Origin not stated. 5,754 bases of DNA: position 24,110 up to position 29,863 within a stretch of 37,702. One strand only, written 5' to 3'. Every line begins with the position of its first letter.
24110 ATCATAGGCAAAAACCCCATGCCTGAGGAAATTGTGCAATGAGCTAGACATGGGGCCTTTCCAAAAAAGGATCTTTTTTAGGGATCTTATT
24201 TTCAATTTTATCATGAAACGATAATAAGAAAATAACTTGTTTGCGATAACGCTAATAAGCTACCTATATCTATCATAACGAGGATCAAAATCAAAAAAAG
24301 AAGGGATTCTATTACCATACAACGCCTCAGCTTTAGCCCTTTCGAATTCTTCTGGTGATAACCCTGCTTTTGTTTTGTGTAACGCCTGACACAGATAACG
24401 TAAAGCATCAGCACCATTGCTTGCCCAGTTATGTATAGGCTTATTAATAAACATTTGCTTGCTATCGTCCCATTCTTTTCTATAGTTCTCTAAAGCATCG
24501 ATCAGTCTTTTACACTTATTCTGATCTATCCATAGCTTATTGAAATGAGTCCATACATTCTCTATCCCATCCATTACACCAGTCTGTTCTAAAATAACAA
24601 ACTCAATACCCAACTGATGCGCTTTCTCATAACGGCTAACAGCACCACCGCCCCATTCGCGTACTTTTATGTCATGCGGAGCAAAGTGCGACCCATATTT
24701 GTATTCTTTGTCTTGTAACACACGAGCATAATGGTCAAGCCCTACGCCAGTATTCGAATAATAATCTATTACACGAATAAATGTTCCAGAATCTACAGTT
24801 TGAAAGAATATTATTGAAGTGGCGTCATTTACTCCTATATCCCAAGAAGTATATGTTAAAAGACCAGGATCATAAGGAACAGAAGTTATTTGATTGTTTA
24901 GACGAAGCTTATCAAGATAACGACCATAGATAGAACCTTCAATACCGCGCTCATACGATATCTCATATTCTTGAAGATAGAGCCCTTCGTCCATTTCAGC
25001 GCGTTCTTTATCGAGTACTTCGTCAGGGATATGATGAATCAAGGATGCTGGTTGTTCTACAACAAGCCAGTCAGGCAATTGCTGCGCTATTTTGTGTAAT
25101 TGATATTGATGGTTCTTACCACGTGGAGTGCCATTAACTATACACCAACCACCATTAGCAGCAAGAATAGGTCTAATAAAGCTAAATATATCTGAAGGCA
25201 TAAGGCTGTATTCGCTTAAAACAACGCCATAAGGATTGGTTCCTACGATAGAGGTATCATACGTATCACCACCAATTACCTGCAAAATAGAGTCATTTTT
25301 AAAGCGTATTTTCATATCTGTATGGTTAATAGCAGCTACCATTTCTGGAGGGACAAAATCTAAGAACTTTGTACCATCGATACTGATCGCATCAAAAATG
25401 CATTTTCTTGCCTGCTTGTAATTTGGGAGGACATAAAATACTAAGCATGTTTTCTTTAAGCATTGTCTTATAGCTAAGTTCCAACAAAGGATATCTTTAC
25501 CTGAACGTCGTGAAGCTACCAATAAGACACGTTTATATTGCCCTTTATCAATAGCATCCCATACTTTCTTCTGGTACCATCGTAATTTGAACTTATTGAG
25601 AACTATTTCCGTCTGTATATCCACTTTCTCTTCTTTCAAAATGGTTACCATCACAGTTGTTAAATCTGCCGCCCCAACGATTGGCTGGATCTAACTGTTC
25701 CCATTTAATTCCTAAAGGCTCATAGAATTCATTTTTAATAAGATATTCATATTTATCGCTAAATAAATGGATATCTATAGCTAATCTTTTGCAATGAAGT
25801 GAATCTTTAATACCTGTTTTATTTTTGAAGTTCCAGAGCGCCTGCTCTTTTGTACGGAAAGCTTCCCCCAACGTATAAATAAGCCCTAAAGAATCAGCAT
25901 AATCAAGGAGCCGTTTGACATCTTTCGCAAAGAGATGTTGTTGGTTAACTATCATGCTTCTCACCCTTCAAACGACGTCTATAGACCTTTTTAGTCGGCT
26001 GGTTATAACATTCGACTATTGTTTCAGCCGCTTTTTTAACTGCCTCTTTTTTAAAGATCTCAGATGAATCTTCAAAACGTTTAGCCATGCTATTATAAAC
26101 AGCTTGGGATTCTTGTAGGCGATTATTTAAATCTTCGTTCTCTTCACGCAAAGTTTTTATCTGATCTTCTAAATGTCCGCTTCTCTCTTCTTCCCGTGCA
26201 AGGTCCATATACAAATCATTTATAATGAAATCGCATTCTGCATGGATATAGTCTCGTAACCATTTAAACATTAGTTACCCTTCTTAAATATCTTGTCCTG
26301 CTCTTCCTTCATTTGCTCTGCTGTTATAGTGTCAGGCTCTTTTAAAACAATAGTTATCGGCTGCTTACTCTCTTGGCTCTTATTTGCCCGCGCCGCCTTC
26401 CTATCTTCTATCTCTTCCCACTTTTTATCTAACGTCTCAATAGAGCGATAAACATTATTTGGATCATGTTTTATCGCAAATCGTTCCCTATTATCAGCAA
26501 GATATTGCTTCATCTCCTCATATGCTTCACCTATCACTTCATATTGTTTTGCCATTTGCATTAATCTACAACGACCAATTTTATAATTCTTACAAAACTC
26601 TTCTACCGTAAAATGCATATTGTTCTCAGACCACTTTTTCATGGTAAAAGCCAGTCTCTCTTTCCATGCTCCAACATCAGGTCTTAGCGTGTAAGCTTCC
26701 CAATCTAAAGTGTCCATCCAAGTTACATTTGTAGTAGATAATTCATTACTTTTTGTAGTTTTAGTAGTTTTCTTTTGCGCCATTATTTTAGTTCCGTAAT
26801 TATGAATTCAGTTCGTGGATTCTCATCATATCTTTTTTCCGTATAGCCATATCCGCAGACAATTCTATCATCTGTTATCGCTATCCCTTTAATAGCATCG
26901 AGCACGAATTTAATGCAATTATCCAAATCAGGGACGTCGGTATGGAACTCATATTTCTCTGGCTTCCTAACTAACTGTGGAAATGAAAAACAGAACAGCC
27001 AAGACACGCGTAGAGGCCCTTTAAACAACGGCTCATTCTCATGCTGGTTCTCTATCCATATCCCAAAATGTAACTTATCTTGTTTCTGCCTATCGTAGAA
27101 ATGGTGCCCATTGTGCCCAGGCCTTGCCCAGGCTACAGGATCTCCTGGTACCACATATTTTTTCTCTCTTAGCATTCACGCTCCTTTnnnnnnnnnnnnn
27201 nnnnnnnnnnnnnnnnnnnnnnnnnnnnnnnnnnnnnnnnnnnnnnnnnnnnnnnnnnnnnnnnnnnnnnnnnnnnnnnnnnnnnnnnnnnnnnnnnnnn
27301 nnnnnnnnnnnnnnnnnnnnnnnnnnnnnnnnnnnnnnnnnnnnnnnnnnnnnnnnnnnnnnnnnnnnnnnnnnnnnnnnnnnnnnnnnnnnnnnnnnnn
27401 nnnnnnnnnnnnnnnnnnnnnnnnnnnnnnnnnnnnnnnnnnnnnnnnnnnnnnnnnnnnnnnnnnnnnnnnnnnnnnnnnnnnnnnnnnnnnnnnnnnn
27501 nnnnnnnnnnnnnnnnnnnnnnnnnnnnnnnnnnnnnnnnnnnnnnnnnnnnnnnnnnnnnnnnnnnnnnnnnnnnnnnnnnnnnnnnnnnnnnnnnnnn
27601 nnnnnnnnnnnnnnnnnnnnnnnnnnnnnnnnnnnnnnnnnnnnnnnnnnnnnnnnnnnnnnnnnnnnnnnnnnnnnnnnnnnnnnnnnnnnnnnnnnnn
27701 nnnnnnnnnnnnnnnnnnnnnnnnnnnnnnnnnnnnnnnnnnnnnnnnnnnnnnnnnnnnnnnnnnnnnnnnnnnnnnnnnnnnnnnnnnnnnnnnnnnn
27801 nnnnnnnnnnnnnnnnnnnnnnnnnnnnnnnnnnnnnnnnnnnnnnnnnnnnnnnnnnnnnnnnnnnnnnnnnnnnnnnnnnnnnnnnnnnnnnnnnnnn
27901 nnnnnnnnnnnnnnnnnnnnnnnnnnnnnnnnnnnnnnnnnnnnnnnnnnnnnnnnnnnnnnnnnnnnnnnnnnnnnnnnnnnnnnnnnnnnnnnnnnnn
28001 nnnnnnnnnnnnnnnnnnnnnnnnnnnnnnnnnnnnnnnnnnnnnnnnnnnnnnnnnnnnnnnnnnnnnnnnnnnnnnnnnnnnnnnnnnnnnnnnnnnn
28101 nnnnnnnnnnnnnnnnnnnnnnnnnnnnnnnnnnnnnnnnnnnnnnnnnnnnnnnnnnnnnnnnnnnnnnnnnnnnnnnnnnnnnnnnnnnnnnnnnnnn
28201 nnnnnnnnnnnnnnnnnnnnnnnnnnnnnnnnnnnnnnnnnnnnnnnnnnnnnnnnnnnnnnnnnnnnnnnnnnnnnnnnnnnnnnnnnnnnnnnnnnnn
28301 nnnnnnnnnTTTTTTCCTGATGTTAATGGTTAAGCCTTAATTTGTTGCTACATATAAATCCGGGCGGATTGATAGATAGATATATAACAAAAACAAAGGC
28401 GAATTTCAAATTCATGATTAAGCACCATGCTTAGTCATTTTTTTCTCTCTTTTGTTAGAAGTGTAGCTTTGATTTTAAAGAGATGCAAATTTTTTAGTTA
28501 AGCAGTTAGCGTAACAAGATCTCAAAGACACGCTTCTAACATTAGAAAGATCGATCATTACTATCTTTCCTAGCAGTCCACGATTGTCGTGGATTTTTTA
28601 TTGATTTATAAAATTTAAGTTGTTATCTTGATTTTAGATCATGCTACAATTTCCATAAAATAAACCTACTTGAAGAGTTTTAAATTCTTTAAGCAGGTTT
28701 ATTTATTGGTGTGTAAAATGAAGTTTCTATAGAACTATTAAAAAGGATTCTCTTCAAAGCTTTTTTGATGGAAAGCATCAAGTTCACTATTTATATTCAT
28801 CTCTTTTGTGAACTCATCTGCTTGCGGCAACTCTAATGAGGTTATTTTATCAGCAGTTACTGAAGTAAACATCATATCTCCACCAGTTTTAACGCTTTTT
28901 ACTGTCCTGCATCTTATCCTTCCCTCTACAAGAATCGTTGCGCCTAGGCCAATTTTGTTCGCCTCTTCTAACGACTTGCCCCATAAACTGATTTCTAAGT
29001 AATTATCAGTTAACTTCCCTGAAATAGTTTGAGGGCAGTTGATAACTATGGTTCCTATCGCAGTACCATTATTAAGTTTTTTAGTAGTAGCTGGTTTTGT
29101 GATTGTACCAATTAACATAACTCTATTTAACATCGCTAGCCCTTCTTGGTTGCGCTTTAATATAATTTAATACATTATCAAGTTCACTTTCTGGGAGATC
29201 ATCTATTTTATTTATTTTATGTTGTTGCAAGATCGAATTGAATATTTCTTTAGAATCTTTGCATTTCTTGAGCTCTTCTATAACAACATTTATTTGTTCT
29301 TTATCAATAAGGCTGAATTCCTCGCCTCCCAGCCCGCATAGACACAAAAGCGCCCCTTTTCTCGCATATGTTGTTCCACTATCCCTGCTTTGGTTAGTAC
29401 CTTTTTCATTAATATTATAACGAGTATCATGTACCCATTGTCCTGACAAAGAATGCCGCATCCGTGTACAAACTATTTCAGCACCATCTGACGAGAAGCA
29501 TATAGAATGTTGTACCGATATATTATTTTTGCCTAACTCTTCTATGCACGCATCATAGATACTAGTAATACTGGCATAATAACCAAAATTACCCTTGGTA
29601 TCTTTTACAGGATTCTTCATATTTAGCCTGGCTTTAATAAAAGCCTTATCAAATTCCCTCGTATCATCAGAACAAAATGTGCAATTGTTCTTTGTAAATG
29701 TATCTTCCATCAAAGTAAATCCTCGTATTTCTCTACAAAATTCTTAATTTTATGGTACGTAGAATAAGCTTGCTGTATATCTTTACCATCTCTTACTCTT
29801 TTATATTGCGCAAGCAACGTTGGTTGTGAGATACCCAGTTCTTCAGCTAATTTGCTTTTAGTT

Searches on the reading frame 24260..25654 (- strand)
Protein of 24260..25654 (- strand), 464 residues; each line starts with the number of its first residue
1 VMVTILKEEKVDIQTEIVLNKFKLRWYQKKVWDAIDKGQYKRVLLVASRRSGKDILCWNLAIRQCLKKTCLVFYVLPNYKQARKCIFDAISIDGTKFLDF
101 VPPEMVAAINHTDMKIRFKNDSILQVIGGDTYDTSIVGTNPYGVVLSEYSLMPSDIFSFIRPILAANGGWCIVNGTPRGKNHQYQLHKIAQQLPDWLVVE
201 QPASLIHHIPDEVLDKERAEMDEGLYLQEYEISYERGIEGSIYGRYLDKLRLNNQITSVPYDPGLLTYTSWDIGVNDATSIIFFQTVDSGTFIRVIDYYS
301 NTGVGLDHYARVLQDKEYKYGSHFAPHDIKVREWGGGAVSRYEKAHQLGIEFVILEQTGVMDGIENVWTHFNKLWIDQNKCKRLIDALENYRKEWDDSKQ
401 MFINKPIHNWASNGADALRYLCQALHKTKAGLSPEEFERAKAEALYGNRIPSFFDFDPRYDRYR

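Call 11: search_protein_families(library=phrogs, proteins=[window:24260-25654:-], max_evalue=0.001)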
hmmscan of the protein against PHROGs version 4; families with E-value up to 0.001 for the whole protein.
window:24260-25654:- (464 aa): 5 families
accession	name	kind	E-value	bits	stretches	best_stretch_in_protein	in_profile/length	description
phrog_2472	-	unknown function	2.1e-41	143.4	1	233-425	110-308/324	-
phrog_2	-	head and packaging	1.1e-28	101.5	1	18-434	261-597/807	terminase large subunit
phrog_7579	-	head and packaging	3.4e-09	37.3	1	34-230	13-209/239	terminase large subunit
phrog_10250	-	head and packaging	9.2e-07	29.8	1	220-428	4-218/228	terminase large subunit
phrog_6672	-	head and packaging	1.2e-05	25.9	1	354-430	62-134/145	terminase large subunit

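Call 73: search_dna_similar(query=window:24260-25654:-, collection=phages, mode=protein, max_rows=15, max_evalue=0.00001)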
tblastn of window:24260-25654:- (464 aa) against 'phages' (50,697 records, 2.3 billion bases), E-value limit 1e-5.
Records with a match: 1320; places in all: 1320; records where one place covers at least 80% of the query: 1045.
Best place of each record, by identity: <60% 1320.
By first word of the organism name: Vibrio 422; Salmonella 266; Escherichia 132; Klebsiella 98; Pseudomonas 72; Microbacterium 47; Ralstonia 35; Pelagibacter 22; Caudoviricetes 21; Bacteriophage 15; and 58 more.
By host as written in the record: - 456; Escherichia coli 41; Salmonella enterica subsp. enterica serovar Enteritidis PT1 39; Microbacterium foliorum NRRL B-24224 27; Klebsiella pneumoniae 26; Pseudomonas aeruginosa 25; Salmonella sp. 24; Salmonella enterica 23; and 292 more.
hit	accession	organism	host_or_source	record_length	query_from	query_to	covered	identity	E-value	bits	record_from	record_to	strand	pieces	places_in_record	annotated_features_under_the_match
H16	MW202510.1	Caudoviricetes sp.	Manatee Spring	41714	10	424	89%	40.9%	3e-91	308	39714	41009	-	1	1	large subunit terminase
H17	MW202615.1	Caudoviricetes sp.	Manatee Spring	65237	21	440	91%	38.9%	4e-86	294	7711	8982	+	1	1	large subunit terminase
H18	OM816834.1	Stenotrophomonas phage vB_SmeS_BUCT708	Stenotrophomonas maltophilia BUCT708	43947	15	431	90%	37.6%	6e-83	285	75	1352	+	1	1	hypothetical protein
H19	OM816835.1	Stenotrophomonas phage vB_SmeS_BUCT709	Stenotrophomonas maltophilia BUCT709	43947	15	431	90%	37.6%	6e-83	285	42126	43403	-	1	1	hypothetical protein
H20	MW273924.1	Pelagibacter phage HTVC100P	Candidatus Pelagibacter sp. HTCC7211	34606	3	427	92%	35.8%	2e-74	259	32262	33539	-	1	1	terminase large subunit | hypothetical protein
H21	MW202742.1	Caudoviricetes sp.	Manatee Spring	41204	27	444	90%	36.2%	1e-67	240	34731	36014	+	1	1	large subunit terminase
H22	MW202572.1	Caudoviricetes sp.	Manatee Spring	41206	27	444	90%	36.2%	1e-67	240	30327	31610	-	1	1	large subunit terminase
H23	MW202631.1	Caudoviricetes sp.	Manatee Spring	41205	27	444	90%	36.2%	1e-67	240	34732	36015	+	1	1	large subunit terminase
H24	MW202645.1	Bacteriophage sp.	Manatee Spring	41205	27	444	90%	36.2%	1e-67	240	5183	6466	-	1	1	large subunit terminase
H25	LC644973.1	Acetobacter phage phiAX1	Acetobacter sp. ATCC 21760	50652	27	426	86%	37.7%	1e-74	260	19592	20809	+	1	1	hypothetical protein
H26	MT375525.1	Pelagibacter phage Greip EXVC021P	Candidatus Pelagibacter ubique HTCC1062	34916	25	427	87%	37.3%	1e-75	263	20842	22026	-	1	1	terminase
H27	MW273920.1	Pelagibacter phage HTVC024P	Candidatus Pelagibacter sp. HTCC1062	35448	13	427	89%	36.2%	4e-75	262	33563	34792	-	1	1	terminase large subunit | hypothetical protein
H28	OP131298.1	Pelagibacter phage Skadi-11 EXVC111P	Candidatus Pelagibacter ubique HTCC1062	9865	7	427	91%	35.4%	1e-71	252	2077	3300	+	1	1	terminase large subunit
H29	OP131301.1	Pelagibacter phage Skadi-4 EXVC104P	Candidatus Pelagibacter ubique HTCC1062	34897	7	427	91%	35.4%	1e-71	252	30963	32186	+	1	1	terminase large subunit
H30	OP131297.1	Pelagibacter phage Skadi-3 EXVC103P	Candidatus Pelagibacter ubique HTCC1062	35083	7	427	91%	35.4%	1e-71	252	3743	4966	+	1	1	terminase large subunit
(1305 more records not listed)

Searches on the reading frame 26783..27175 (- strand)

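Call 12: search_protein_families(library=phrogs, proteins=[window:26783-27175:-], max_evalue=0.001)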
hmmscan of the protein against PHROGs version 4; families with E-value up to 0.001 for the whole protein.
window:26783-27175:- (130 aa): 1 family
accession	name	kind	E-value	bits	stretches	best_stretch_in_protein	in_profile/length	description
phrog_140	-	DNA, RNA and nucleotide metabolism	8.1e-25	88.8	1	4-129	38-168/219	RusA-like Holliday junction resolvase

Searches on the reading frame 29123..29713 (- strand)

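Call 12: search_protein_families(library=phrogs, proteins=[window:29123-29713:-], max_evalue=0.001)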
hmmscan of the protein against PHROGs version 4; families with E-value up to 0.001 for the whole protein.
window:29123-29713:- (196 aa): 2 families
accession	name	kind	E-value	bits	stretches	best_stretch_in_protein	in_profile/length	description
phrog_2324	-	DNA, RNA and nucleotide metabolism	1.7e-13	51.5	1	15-132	5-124/193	Erf-like ssDNA annealing protein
phrog_155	-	DNA, RNA and nucleotide metabolism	1e-12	49.3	1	15-189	62-268/308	Erf-like ssDNA annealing protein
